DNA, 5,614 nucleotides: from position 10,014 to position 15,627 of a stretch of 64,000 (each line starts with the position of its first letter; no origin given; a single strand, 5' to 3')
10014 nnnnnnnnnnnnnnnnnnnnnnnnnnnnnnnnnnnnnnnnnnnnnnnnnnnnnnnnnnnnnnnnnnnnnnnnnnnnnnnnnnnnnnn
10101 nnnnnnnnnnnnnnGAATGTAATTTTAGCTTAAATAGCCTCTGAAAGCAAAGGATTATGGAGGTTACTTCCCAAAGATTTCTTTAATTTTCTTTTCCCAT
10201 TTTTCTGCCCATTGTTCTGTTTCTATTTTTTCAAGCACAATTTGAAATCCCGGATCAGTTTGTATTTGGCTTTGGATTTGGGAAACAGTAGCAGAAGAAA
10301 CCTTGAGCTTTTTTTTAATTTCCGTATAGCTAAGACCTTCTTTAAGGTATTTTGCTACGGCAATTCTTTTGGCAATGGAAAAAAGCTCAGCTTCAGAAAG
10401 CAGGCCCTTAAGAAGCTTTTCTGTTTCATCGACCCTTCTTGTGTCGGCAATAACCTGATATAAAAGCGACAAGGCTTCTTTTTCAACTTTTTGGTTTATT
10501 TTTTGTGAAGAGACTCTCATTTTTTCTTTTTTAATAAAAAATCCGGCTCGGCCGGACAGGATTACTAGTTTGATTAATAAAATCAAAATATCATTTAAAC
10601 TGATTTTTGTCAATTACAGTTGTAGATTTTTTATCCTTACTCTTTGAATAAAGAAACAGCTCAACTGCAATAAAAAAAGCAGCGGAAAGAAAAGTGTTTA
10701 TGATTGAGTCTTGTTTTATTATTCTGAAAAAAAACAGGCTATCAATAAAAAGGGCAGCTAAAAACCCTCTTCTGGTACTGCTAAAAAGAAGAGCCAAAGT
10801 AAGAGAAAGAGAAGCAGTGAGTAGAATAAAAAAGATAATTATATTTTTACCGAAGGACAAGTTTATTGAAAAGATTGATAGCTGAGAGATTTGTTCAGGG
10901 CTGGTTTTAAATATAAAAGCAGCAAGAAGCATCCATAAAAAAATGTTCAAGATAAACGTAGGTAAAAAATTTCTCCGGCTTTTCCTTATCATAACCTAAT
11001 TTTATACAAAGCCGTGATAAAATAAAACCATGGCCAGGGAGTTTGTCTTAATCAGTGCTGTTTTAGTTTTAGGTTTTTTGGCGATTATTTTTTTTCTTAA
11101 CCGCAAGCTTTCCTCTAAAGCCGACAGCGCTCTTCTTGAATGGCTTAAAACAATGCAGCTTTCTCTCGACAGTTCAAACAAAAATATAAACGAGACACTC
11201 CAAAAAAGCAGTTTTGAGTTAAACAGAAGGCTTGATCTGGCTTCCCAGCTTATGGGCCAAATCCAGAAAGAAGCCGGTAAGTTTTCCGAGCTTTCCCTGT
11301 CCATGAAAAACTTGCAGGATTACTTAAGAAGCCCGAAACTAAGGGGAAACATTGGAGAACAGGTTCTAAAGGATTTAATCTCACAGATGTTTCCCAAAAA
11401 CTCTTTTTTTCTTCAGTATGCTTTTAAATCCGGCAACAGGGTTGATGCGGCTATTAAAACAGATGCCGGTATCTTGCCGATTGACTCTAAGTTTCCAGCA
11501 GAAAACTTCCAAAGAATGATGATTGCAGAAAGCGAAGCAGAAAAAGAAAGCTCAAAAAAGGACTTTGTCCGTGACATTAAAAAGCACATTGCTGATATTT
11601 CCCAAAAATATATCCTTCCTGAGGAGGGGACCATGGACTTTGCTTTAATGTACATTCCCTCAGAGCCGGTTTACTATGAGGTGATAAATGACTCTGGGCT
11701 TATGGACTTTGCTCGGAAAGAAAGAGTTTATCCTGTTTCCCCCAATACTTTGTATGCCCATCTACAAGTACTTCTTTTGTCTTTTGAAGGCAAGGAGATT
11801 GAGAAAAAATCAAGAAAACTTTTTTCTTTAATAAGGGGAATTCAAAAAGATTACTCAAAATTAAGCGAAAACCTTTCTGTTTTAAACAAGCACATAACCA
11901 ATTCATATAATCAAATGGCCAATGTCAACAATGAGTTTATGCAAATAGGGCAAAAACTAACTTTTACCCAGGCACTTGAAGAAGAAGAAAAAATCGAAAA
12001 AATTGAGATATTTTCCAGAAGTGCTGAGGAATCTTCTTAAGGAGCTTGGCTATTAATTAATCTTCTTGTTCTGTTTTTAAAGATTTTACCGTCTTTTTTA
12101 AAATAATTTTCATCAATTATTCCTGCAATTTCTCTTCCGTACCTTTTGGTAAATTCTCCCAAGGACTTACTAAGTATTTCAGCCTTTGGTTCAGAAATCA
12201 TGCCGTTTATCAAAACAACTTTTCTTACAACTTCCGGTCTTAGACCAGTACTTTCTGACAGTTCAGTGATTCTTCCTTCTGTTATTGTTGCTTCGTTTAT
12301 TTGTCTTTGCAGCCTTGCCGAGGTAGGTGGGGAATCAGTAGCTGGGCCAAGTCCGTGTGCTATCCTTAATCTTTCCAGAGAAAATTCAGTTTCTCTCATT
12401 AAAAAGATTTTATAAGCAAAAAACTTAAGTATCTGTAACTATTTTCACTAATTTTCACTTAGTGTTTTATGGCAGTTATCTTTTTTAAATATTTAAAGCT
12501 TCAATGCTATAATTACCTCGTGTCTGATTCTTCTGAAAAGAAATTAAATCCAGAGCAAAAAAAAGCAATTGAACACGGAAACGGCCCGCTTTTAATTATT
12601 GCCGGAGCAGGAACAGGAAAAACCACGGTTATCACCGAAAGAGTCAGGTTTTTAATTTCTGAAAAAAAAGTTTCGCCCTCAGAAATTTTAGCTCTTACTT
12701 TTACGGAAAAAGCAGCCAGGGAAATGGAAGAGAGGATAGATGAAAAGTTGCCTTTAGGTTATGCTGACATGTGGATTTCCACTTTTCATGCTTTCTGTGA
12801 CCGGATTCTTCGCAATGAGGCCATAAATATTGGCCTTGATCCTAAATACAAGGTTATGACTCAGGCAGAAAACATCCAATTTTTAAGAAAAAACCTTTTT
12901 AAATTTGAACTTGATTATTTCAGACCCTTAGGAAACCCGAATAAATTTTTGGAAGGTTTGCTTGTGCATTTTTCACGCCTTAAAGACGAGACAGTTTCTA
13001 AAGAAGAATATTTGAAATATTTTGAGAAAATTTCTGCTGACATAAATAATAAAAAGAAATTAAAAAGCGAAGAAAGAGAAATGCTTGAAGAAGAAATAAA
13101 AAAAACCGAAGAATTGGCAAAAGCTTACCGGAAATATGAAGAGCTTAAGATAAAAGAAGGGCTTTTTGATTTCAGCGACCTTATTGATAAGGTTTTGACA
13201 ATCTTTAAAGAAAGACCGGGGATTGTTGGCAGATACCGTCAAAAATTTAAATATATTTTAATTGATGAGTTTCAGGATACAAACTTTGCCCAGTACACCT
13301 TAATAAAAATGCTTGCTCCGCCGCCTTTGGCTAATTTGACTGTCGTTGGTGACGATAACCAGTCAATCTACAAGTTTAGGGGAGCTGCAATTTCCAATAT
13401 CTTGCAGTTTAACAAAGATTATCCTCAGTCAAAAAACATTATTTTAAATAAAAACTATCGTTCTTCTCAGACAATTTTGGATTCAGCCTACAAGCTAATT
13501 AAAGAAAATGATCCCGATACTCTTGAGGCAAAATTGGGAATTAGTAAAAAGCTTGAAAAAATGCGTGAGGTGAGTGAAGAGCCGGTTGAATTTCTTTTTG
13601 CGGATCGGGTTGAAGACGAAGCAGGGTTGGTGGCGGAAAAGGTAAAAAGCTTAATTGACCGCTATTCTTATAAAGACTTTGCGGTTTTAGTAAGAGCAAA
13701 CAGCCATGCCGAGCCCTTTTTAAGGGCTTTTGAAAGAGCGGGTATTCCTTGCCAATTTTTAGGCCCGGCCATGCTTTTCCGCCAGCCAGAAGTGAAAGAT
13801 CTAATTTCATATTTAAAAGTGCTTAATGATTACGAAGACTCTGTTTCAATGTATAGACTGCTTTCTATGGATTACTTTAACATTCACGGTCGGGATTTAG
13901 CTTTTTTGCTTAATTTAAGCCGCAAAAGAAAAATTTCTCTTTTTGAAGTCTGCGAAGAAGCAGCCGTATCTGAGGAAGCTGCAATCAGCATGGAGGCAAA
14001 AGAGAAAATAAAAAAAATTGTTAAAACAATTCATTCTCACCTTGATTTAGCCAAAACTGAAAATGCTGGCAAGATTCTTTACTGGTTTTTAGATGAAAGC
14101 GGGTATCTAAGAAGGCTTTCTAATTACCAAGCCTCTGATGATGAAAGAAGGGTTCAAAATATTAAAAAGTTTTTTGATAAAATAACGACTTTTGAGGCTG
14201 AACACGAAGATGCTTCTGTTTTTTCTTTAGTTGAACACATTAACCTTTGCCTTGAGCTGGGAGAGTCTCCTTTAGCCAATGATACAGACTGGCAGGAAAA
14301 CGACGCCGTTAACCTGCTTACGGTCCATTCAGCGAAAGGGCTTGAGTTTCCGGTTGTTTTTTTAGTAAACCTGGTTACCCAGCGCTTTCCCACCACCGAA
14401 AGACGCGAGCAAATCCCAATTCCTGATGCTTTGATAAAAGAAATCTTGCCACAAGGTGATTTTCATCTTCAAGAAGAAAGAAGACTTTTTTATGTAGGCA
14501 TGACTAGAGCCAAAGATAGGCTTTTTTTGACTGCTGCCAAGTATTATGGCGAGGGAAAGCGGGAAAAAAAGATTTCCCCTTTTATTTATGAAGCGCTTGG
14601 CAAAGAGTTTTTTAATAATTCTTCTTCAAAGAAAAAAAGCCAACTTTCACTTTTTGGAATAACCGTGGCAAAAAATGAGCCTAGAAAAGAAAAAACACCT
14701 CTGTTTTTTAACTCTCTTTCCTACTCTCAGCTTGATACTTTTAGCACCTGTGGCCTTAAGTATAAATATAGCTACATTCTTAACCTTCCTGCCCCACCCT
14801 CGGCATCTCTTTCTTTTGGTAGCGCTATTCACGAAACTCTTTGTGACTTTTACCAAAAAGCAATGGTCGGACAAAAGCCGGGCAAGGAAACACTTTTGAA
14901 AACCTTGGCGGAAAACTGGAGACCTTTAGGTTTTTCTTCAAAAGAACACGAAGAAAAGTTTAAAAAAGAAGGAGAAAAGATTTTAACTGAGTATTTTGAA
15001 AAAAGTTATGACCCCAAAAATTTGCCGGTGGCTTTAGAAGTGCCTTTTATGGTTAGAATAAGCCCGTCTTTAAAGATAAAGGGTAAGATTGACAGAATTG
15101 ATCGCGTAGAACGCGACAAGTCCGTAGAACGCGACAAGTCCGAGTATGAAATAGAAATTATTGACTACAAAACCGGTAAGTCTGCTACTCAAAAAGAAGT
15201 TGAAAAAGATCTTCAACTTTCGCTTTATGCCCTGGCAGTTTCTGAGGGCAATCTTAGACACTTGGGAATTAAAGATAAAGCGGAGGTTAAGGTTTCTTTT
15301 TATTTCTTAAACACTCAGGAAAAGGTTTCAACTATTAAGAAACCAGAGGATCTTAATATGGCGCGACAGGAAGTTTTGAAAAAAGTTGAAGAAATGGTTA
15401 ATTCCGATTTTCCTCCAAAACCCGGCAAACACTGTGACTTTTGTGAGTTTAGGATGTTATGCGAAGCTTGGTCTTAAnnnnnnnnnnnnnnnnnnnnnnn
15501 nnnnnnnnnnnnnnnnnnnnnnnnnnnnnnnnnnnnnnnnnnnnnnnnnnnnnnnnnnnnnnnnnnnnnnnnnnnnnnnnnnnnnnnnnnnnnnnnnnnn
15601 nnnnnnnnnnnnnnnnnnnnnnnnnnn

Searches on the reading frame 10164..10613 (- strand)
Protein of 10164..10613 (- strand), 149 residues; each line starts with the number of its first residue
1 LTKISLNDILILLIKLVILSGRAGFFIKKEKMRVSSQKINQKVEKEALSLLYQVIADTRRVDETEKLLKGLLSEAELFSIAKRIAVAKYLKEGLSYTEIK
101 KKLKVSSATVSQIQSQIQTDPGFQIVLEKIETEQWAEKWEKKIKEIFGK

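Call 55: search_protein_families(library=pfam, proteins=[window:10164-10613:-], max_evalue=0.1)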
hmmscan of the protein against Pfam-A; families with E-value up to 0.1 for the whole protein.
window:10164-10613:- (149 aa): 8 families
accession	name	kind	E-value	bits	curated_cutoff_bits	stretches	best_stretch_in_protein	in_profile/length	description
PF01371.25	Trp_repressor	-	1.5e-13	51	27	1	48-129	3-86/88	Trp repressor protein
PF13384.12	HTH_23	-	0.00037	20.6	24.6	1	80-116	4-40/50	Homeodomain-like domain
PF04545.22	Sigma70_r4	-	0.00085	19.2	24.1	1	91-116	18-43/50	Sigma-70, region 4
PF21074.2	GDH_C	-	0.0039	16.8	26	1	58-141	180-263/339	Glutamate dehydrogenase, C-terminal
PF13518.12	HTH_28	-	0.0044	17.5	25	1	82-118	1-37/52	Helix-turn-helix domain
PF25787.1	HTH_SB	-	0.037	14.2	43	1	91-113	20-42/53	Sleeping Beauty transposase HTH domain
PF07638.17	Sigma70_ECF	-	0.057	13.7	21.1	1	62-112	124-170/185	ECF sigma factor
PF00196.25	GerE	-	0.059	13.4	23.5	0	85-118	9-42/57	Bacterial regulatory proteins, luxR family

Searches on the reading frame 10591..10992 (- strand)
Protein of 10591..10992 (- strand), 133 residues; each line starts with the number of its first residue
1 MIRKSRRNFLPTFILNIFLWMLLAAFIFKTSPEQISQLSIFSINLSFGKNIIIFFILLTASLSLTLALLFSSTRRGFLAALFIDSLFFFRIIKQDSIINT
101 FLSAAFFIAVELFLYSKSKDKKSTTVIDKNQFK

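Call 55: search_protein_families(library=pfam, proteins=[window:10591-10992:-], max_evalue=0.1)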
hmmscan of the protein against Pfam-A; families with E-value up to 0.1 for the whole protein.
window:10591-10992:- (133 aa): 2 families
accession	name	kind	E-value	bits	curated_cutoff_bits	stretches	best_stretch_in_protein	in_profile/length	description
PF24709.1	DUF7670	-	0.0052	17.6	29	1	14-123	14-116/118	Domain of unknown function (DUF7670)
PF04117.17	Mpv17_PMP22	-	0.022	15.2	27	1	3-34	13-44/62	Mpv17 / PMP22 family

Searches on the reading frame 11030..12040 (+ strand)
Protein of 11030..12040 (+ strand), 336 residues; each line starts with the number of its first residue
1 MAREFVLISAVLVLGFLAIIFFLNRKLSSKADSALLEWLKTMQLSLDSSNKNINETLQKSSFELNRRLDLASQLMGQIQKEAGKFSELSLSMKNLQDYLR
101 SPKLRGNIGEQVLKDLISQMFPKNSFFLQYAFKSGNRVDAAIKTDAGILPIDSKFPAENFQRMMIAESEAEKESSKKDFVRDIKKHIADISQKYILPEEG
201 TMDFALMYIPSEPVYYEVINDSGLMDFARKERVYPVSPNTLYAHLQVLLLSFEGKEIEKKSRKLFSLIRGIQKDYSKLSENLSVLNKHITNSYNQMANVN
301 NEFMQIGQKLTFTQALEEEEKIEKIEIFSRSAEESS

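Call 10: search_protein_families(library=pfam, proteins=[window:11030-12040:+], max_evalue=0.001)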
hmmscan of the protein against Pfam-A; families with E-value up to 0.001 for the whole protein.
window:11030-12040:+ (336 aa): 1 family
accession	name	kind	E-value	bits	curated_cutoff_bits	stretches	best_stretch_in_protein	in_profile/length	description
PF02646.22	RmuC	-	1.4e-51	175.8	26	1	46-318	3-286/291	RmuC family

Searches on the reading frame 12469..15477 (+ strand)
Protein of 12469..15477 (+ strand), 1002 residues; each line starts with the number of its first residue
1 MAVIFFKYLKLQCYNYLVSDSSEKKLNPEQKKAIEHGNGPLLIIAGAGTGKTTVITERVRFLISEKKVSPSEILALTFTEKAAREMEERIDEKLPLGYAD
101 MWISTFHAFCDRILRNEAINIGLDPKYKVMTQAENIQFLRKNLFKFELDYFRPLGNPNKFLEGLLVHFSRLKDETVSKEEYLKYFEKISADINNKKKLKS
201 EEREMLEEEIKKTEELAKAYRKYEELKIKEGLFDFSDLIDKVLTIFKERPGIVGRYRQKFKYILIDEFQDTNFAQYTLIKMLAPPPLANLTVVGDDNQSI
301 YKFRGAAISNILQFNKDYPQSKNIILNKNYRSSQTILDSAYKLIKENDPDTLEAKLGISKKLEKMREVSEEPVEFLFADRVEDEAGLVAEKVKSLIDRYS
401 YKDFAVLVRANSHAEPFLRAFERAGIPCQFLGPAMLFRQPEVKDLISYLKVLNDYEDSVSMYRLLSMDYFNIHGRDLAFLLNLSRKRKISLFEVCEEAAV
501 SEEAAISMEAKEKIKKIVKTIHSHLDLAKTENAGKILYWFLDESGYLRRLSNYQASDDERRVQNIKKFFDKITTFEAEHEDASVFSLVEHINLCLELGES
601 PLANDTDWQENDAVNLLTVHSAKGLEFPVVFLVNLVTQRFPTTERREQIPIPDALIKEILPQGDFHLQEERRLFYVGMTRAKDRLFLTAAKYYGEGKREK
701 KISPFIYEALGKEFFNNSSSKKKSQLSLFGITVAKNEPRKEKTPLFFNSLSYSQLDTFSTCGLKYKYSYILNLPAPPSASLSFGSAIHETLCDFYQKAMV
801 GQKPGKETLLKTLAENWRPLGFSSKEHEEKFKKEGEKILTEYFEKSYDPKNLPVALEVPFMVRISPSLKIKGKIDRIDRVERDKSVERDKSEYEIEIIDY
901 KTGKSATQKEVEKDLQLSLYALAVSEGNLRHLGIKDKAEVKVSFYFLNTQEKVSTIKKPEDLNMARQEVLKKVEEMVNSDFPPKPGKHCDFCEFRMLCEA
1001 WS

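Call 55: search_protein_families(library=pfam, proteins=[window:12469-15477:+], max_evalue=0.1)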
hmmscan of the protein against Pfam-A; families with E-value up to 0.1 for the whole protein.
window:12469-15477:+ (1002 aa): 9 families
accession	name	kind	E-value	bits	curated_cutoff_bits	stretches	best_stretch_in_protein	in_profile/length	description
PF00580.27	UvrD-helicase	-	1.1e-81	275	23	1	26-319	1-271/271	UvrD/REP helicase N-terminal domain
PF13361.12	UvrD_C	-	1.6e-62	212.4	25.6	2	324-691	1-349/350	UvrD-like helicase C-terminal domain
PF12705.13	PDDEXK_1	-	1.4e-43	150.1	22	1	749-999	1-247/247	PD-(D/E)XK nuclease superfamily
PF13245.12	AAA_19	-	1.4e-26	93.7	25.1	1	30-304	1-134/134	AAA domain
PF13538.12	UvrD_C_2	-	1.5e-12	47.6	27.4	2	616-646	4-35/52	UvrD-like helicase C-terminal domain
PF13604.12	AAA_30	-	8.2e-10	39.2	27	1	25-91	1-67/191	AAA domain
PF10926.14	DUF2800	-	1.3e-08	34.9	21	1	893-1000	130-234/368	Protein of unknown function (DUF2800)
PF01443.25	Viral_helicase1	-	3.2e-06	27.6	21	0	609-686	178-225/228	Viral superfamily 1 RNA helicase core domain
PF13086.12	AAA_11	-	5.7e-05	23.4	27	1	25-226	1-181/257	AAA domain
